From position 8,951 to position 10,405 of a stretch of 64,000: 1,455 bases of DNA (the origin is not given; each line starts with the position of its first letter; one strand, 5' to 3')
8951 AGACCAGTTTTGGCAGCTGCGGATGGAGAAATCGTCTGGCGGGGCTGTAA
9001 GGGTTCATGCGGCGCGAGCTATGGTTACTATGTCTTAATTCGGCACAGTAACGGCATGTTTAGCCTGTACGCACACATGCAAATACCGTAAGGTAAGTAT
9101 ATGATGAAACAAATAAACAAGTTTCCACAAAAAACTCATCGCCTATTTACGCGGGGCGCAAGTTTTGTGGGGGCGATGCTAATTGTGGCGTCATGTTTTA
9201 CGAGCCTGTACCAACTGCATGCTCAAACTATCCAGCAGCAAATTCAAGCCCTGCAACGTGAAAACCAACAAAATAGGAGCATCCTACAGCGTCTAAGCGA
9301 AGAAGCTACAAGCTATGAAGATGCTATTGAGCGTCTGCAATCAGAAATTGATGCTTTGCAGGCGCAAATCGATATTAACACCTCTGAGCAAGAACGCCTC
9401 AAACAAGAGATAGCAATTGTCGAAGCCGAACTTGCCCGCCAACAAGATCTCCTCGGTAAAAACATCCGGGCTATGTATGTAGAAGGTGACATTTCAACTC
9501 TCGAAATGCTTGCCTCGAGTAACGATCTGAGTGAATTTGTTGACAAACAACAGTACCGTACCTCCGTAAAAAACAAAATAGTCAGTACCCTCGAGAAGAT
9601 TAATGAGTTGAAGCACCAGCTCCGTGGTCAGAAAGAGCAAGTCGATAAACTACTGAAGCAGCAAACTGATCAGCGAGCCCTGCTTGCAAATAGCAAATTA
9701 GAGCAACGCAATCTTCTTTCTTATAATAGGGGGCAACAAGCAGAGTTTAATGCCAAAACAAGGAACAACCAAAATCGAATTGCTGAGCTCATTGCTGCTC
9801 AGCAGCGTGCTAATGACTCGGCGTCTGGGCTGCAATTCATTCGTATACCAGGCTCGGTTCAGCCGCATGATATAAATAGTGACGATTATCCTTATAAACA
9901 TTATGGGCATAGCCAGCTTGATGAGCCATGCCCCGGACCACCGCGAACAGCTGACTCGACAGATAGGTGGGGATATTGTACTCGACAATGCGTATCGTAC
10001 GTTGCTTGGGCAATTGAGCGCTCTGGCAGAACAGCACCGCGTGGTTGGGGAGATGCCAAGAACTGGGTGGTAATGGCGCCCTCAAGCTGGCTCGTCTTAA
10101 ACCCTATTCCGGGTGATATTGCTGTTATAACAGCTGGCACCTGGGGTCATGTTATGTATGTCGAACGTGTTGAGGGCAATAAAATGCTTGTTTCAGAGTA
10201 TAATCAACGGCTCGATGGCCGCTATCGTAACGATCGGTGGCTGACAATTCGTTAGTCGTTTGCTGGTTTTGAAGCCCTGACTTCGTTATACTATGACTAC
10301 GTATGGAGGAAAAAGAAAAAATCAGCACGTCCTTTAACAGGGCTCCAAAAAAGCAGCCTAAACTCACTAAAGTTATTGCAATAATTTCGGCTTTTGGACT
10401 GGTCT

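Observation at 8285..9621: A 200-bp block is 100% identical between the two adjacent FtsEX-linked hydrolase genes, pointing to gene conversion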

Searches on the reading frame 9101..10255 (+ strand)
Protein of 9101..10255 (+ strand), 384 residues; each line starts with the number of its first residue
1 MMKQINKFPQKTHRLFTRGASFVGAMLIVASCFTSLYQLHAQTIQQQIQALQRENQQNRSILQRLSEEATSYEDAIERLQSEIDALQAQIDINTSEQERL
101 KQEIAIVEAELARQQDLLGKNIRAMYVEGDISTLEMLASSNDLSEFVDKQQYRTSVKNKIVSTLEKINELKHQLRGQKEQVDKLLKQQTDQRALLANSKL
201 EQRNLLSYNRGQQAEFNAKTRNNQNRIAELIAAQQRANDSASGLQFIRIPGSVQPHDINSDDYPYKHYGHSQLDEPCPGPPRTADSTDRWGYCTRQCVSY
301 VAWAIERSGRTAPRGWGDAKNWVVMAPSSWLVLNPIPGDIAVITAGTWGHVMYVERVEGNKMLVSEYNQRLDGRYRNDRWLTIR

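Call 4: search_protein_families(library=pfam, proteins=[window:9101-10255:+], max_evalue=0.01)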
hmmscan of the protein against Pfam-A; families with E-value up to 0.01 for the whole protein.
window:9101-10255:+ (384 aa): 5 families
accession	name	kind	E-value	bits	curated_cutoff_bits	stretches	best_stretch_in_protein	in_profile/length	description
PF05257.22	CHAP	-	7.8e-14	52.4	26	1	288-368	2-81/81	CHAP domain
PF24319.2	DUF7491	-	3.1e-05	24.6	30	1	47-108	1-62/90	Coiled-coil region of unknown function (DUF7491)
PF24568.1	CC_PcsB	-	0.00014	22.1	27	1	104-156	1-54/75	Peptidoglycan hydrolase PcsB, coiled-coil domain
PF12329.13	TMF_DNA_bd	-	0.0072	16.7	35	1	62-119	14-71/74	TATA element modulatory factor 1 DNA binding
PF11932.13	DUF3450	-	0.0092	15.7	32.6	1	26-112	7-89/241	Protein of unknown function (DUF3450)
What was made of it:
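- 9101..10255 (+): g2: membrane-anchored coiled-coil hairpin plus a CHAP domain. Pfam CHAP, E = 8e-14 (call 4).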

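Call 6: find_related_loci(query=window:9101-10255:+, collection=genome_contigs, flank=7000)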
Query window:9101-10255:+ (384 aa) in genome_contigs; peptide patterns used: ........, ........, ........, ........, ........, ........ (x = any residue, [..] = any of these).
103 stretches matched a pattern; 58 encode a relative of the query (tblastn E <= 1e-3); 58 distinct loci.
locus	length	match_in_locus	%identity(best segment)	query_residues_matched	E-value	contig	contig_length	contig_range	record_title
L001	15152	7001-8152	80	2-384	0e+0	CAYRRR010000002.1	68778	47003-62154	MAG TPA_asm: uncultured Candidatus Saccharibacteria bacterium isolate SRP144015_co1_65 genome assembly, contig: NODE_212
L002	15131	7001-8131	62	6-383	3e-159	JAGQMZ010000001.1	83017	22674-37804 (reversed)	MAG: Candidatus Saccharibacteria bacterium isolate HKST-UBA55 NODE_1_length_83017_cov_5.069085, whole genome shotgun seq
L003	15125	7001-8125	56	1-374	2e-130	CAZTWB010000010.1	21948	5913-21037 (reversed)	MAG TPA_asm: uncultured Candidatus Saccharibacteria bacterium isolate SRP257259_co1_179 genome assembly, contig: NODE_27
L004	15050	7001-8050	57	26-374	3e-128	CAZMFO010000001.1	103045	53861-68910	MAG TPA_asm: uncultured Candidatus Saccharibacteria bacterium isolate binchicken_co16_156 genome assembly, contig: NODE_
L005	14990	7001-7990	56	41-373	3e-114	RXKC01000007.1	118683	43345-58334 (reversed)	MAG: Candidatus Saccharibacteria bacterium isolate AWTP1-31 sample_9_scaffold_12, whole genome shotgun sequence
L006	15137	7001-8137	47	2-375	7e-106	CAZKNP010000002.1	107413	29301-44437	MAG TPA_asm: uncultured Candidatus Saccharibacteria bacterium isolate SRP274231_co1_333 genome assembly, contig: NODE_28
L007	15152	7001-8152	47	2-375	2e-102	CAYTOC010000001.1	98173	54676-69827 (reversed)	MAG TPA_asm: uncultured Candidatus Saccharibacteria bacterium isolate SRP344714_co2_497 genome assembly, contig: NODE_44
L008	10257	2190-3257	45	20-374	1e-96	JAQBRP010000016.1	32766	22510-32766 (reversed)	MAG: Candidatus Saccharibacteria bacterium isolate RYN_403 scaffold_4043598, whole genome shotgun sequence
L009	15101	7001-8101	45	1-375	3e-91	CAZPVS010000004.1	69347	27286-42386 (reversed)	MAG TPA_asm: uncultured Candidatus Saccharibacteria bacterium isolate SRP329715_co1_113 genome assembly, contig: NODE_43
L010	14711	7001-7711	59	145-379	5e-88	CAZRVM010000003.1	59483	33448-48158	MAG TPA_asm: uncultured Candidatus Saccharibacteria bacterium isolate SRP135725_co1_554 genome assembly, contig: NODE_38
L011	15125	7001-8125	43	2-379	3e-83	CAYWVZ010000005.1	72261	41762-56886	MAG TPA_asm: uncultured Candidatus Saccharibacteria bacterium isolate SRP344714_co2_350 genome assembly, contig: NODE_79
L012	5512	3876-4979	41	2-375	2e-79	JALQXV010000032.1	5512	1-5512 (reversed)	MAG: Candidatus Saccharimonadia bacterium isolate HJD.2 HJD_357618, whole genome shotgun sequence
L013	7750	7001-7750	52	12-266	1e-77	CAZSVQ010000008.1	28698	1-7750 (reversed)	MAG TPA_asm: uncultured Candidatus Saccharibacteria bacterium isolate SRP286056_co1_90 genome assembly, contig: NODE_184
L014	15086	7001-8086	41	5-375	2e-74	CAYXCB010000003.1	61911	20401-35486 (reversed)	MAG TPA_asm: uncultured Candidatus Saccharibacteria bacterium isolate SRP136066_co1_114 genome assembly, contig: NODE_29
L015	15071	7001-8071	41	20-375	7e-73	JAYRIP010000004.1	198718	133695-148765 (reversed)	MAG: Candidatus Saccharimonadales bacterium isolate SZ_szas25bin.56 k141_552640, whole genome shotgun sequence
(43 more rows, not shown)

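Call 14: search_solved_structures(query=window:9101-10255:+, max_evalue=1, show_alignments=3)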
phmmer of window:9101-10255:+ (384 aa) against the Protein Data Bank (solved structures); distinct sequences matched with E-value up to 1: 15.
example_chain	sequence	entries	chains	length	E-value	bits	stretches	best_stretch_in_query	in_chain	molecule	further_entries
2k3a_A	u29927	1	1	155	4.8e-07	32.4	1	291-369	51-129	CHAP domain protein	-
2lrj_A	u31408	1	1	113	1.3e-05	27.7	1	292-368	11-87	Staphyloxanthin biosynthesis protein, putative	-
5fiy_A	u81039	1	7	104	0.032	16.6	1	41-104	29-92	PRKC APOPTOSIS WT1 REGULATOR PROTEIN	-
8xwx_E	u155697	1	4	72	0.053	15.8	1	50-108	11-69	B-cell receptor-associated protein 31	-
4jzl_A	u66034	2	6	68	0.1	14.9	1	50-105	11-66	B-cell receptor-associated protein 31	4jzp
9r6w_AAA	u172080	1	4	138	0.17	14.2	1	279-371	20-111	Peptidoglycan hydrolase PcsB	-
9r7g_A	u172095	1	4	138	0.24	13.7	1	297-371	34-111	Peptidoglycan hydrolase PcsB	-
1ng6_A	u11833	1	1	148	0.3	13.4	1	41-120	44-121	Hypothetical protein yqeY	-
1gk4_A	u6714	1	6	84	0.34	13.2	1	55-118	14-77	VIMENTIN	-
6n5m_B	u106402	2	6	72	0.53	12.5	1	42-101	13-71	TNFAIP3-interacting protein 1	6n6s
6n6r_B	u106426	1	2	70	0.55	12.5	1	42-101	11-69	TNFAIP3-interacting protein 1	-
8tzk_E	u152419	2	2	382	0.56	12.5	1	31-236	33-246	Peptidase M23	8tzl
7eao_B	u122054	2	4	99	0.58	12.4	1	42-89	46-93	TNFAIP3-interacting protein 1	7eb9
7eal_B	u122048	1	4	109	0.65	12.3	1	42-89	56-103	TNFAIP3-interacting protein 1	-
3by9_A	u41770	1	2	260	0.7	12.1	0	156-204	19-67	Sensor protein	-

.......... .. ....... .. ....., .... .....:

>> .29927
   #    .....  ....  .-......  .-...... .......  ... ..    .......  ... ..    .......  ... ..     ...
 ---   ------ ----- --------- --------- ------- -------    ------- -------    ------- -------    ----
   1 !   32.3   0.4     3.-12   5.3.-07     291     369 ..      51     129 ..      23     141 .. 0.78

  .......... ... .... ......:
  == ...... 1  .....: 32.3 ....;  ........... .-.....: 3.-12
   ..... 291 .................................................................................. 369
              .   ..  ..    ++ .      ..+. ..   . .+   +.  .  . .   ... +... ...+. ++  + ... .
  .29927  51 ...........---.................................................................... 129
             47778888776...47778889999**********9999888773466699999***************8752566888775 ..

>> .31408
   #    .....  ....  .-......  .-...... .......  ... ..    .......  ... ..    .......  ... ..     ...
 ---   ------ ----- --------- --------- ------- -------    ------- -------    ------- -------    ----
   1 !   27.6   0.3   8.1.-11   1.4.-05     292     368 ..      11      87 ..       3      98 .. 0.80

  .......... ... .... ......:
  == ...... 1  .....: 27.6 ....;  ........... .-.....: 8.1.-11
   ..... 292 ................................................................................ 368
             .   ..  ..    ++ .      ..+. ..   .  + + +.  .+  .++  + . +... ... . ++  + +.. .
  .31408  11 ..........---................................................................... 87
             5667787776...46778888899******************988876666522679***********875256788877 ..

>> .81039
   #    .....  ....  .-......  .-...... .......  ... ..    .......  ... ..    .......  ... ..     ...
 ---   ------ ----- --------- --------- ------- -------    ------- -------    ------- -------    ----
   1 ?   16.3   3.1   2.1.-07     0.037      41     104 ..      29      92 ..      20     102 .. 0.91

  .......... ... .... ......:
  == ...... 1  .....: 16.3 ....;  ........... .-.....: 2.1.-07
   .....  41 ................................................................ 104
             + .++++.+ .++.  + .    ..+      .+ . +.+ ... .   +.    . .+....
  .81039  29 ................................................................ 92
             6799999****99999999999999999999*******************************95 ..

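Call 19: find_homologous_proteins(query=window:9101-10255:+, max_evalue=1e-40)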
Query window:9101-10255:+ (384 aa): 1600 proteins with E <= 1e-40 among 4978 candidates; the best 120 are listed.
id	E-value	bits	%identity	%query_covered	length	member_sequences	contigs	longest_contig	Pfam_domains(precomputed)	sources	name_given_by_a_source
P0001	1.1e-253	859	100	100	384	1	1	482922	PF05257.23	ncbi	-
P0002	6.9e-201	685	80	100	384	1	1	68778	PF05257.23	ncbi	-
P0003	2.7e-153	528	67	94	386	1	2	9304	PF05257.23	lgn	-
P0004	6.2e-153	527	63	97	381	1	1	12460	PF05257.23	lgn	-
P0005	1.3e-150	520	62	98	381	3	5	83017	PF05257.23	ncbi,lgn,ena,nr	ncbi:CHAP domain-containing protein [Candidatus Saccharibacteria bacterium]|nr:CHAP domain-containin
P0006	2.7e-149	515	64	94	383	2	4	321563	PF05257.23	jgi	jgi:surface antigen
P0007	3.0e-149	515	63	98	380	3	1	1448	PF05257.23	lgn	-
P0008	3.7e-148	511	67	90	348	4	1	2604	PF05257.23,PF11559.14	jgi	jgi:peptidoglycan hydrolase CwlO-like protein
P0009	4.3e-146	505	59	99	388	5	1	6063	PF05257.23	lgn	-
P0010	1.4e-130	454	61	91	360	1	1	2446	PF05257.23,PF24568.2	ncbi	-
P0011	8.6e-130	451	56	96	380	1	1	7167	PF11932.14,PF05257.23,PF08614.17,PF24319.3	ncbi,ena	-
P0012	1.1e-129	451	56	97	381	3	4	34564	PF05257.23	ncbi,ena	-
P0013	7.7e-129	448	56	96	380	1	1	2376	PF11932.14,PF05257.23,PF08614.17,PF28006.1,PF24319.3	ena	-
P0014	2.0e-125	437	58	90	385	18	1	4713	PF05257.23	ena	-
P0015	3.7e-125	436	56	97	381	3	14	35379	PF05257.23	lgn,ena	-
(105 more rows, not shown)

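Call 20: find_encoding_contigs(protein=P0001, flank=3000, max_places=3)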
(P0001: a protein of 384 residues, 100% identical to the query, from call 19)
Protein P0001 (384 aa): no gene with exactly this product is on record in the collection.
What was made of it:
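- On Interlocus gene conversion / concerted evolution: No read data are available, and no encoding contig is on record for the window's proteins (call 20).
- Tried and rejected: Look-up of the window's own protein (call 20).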

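Call 21: find_encoding_contigs(protein=P0003, flank=5000, max_places=3)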
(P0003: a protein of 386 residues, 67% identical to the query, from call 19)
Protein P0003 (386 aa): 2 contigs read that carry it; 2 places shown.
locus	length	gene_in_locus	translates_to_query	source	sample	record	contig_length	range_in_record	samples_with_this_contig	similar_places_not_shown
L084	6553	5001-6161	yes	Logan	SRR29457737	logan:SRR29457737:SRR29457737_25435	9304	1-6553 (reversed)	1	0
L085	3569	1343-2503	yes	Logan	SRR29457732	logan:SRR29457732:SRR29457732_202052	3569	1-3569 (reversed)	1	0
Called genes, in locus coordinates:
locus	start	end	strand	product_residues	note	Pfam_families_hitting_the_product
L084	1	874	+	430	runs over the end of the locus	PF00675:Peptidase_M16, PF05193:Peptidase_M16_C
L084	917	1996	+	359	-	PF03462:PCRF, PF00472:RF-1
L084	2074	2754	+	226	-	PF02463:SMC_N (faint), PF00005:ABC_tran, PF13304:AAA_21 (faint)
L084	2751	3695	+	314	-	PF18075:FtsX_ECD, PF02687:FtsX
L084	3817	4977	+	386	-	PF01551:Peptidase_M23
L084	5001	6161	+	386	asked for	PF05257:CHAP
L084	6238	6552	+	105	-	?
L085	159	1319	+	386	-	PF01551:Peptidase_M23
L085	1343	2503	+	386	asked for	PF05257:CHAP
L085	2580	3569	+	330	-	?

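Call 22: find_encoding_contigs(protein=P0004, flank=5000, max_places=3)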
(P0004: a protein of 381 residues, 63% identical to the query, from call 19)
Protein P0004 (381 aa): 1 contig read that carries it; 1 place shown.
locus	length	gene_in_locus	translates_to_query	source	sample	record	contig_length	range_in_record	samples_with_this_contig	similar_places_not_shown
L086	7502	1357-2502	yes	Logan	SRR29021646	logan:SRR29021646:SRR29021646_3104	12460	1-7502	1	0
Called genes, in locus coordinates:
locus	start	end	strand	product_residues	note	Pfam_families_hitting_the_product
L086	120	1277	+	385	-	PF01551:Peptidase_M23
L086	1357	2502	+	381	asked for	PF05257:CHAP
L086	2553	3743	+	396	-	PF22694:CtpB_N-like (weak), PF00595:PDZ, PF13180:PDZ_2, PF17820:PDZ_6, PF03572:Peptidase_S41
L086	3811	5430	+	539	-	PF06418:CTP_synth_N, PF00117:GATase, PF07722:Peptidase_C26 (weak)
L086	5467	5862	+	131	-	PF00072:Response_reg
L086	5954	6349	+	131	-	-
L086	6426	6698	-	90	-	PF01016:Ribosomal_L27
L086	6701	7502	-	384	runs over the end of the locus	PF01555:N6_N4_Mtase (weak), PF01170:UPF0020, PF13649:Methyltransf_25 (weak), PF13847:Methyltransf_31 (weak)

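Call 23: find_encoding_contigs(protein=P0006, flank=5000, max_places=4)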
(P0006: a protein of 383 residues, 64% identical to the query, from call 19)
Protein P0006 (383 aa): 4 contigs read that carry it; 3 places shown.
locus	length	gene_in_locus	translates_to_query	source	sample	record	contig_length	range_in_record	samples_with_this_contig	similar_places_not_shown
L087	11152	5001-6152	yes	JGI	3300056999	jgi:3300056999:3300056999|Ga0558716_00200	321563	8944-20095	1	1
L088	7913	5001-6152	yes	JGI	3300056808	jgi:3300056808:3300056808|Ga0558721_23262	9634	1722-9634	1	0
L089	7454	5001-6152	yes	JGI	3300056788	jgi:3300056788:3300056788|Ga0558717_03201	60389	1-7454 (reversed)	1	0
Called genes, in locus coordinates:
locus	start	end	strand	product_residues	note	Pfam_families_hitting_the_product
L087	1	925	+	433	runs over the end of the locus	PF00675:Peptidase_M16, PF05193:Peptidase_M16_C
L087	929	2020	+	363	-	PF03462:PCRF, PF00472:RF-1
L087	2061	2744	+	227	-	PF02463:SMC_N (faint), PF03193:RsgA_GTPase (faint), PF00005:ABC_tran, PF13304:AAA_21 (faint)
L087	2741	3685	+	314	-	PF18075:FtsX_ECD, PF02687:FtsX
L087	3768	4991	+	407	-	PF05257:CHAP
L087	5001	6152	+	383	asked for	PF05257:CHAP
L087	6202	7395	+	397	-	PF22694:CtpB_N-like, PF00595:PDZ (weak), PF13180:PDZ_2, PF17820:PDZ_6, PF03572:Peptidase_S41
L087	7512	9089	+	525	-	PF06418:CTP_synth_N, PF00117:GATase, PF07722:Peptidase_C26 (faint)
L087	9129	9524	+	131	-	PF00072:Response_reg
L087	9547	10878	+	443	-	PF00498:FHA (faint)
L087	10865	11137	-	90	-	PF01016:Ribosomal_L27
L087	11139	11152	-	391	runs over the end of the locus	PF01555:N6_N4_Mtase (weak), PF11599:AviRa (faint), PF01170:UPF0020, PF13847:Methyltransf_31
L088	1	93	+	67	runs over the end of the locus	-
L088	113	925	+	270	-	PF05193:Peptidase_M16_C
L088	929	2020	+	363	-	PF03462:PCRF, PF00472:RF-1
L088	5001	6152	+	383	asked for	PF05257:CHAP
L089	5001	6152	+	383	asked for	PF05257:CHAP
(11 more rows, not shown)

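Call 33: predict_structure(alignment_id=A1)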
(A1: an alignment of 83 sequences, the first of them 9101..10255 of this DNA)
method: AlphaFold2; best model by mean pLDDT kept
length: 384 residues; sequences in the alignment: 83
mean_pLDDT: 82.1   pTM: 0.58
mean pLDDT of the five models: 82.1, 79.9, 73.9, 73.4, 72.9
residues with pLDDT >= 90: 106; 70-90: 211; 50-70: 49; < 50: 18
segments of 3 or more residues with pLDDT < 50: 1-5, 37-39, 130-134
pLDDT, mean of each block of 10 residues (from residue 1): 47 57 77 56 73 85 83 85 85 83 87 84 65 49 65 85 87 84 86 87 86 88 86 83 93 95 88 63 77 90 97 93 96 98 90 97 94 91 91
secondary structure, 60 per line:
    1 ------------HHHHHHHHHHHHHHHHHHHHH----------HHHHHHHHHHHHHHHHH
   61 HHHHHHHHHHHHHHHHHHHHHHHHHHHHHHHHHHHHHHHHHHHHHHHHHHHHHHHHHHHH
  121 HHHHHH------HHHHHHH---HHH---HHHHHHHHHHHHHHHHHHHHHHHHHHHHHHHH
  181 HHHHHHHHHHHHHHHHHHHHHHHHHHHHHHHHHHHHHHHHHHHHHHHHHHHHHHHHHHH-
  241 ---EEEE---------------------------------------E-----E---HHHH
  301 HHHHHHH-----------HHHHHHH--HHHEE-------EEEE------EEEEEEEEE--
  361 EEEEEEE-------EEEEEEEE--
elements in order: H13-33 H44-126 H133-139 H149-239 E244-247 H297-307 H319-325 E340-343 E350-358 E361-367 E375-382
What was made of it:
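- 9101..10255 (+): AlphaFold model at pLDDT 82: TM 13-33, helix I 44-126, lip 127-148, helix II 149-239, CHAP 244-384 (call 33).
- On FtsEX-coupled coiled-coil hydrolase/activator family (EnvC/PcsB/RipC/CwlO type): g2: TM 13-33, helix 44-126, loop, helix 149-239, then CHAP (call 33).
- The loop itself is modelled at low confidence, pLDDT below 50 at g2 aa 130-134 (call 33).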

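Call 39: fold_search(model_id=the predicted structure, library=pdb)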
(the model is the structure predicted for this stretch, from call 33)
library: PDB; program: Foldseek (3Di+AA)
matches with E <= 10: 782; with E <= 0.001: 3
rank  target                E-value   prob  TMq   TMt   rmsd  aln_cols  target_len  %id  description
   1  4cgk_B                4.5e-07  1.00  0.21  0.23  45.2       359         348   18  Crystal structure of the essential protein PcsB from Streptococcus pneumoniae (released 2014-05-21)
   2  4cgk_A                9.0e-07  1.00  0.22  0.24  44.9       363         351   18  Crystal structure of the essential protein PcsB from Streptococcus pneumoniae (released 2014-05-21)
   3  8tzl_E                7.9e-04  0.98  0.25  0.26  25.5       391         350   14  Cryo-EM structure of Vibrio cholerae FtsE/FtsX/EnvC complex, full-length (released 2023-12-20)
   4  8idc_E                1.5e-03  0.92  0.20  0.25  24.0       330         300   16  Cryo-EM structure of Mycobacterium tuberculosis FtsEX/RipC complex in peptidisc (released 2023-10-04)
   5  9a6c_A                4.0e-03  0.90  0.16  0.11  36.3       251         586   12  Integrative model of YYDD-YYDB by crosslinking MS and deep learning (released 2024-09-18)
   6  6tpi_A                4.6e-03  0.72  0.21  0.21  27.1       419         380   14  EnvC bound to the FtsX periplasmic domain (released 2020-11-04)
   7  5nnv_D                4.8e-03  0.99  0.23  0.35  16.7       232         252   14  Structure of a Bacillus subtilis Smc coiled coil middle fragment (released 2017-06-21)
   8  8wjo_B                7.3e-03  1.00  0.32  0.41  18.3       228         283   13  Cryo-EM structure of 8-subunit Smc5/6 arm region (released 2024-06-26)
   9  8to0_Ai               7.3e-03  0.98  0.25  0.30  36.0       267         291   11  48-nm repeating structure of doublets from mouse sperm flagella (released 2023-11-01)
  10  5xg2                  7.3e-03  0.94  0.18  0.28  24.0       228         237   18  Crystal structure of a coiled-coil segment (residues 345-468 and 694-814) of Pyrococcus yayanosii Smc (released 2017-06-07)
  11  8i4v_B                9.2e-03  1.00  0.30  0.41   8.1       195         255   16  Cryo-EM structure of 5-subunit Smc5/6 arm region (released 2024-06-26)
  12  5xei                  9.2e-03  0.90  0.19  0.16  12.4       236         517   12  Crystal structure of the Smc head domain with a coiled coil and joint derived from Pyrococcus yayanosii (released 2017-06-07)
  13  9cbc_B                9.7e-03  0.91  0.25  0.10  31.2       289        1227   17  Yersinia entomophaga holotoxin complex in pore conformation (released 2025-12-31)
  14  6ewy                  1.1e-02  1.00  0.30  0.47   6.6       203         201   16  RipA Peptidoglycan hydrolase (Rv1477, Mycobacterium tuberculosis) N-terminal domain (released 2018-05-02)
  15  5y06                  1.2e-02  1.00  0.31  0.47   8.4       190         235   15  Structural characterization of msmeg_4306 from Mycobacterium smegmatis (released 2018-05-02)
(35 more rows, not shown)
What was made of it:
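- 9101..10255 (+): Best PDB matches are PcsB 4cgk, EnvC 8tzl_E and RipC 8idc_E (call 39).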
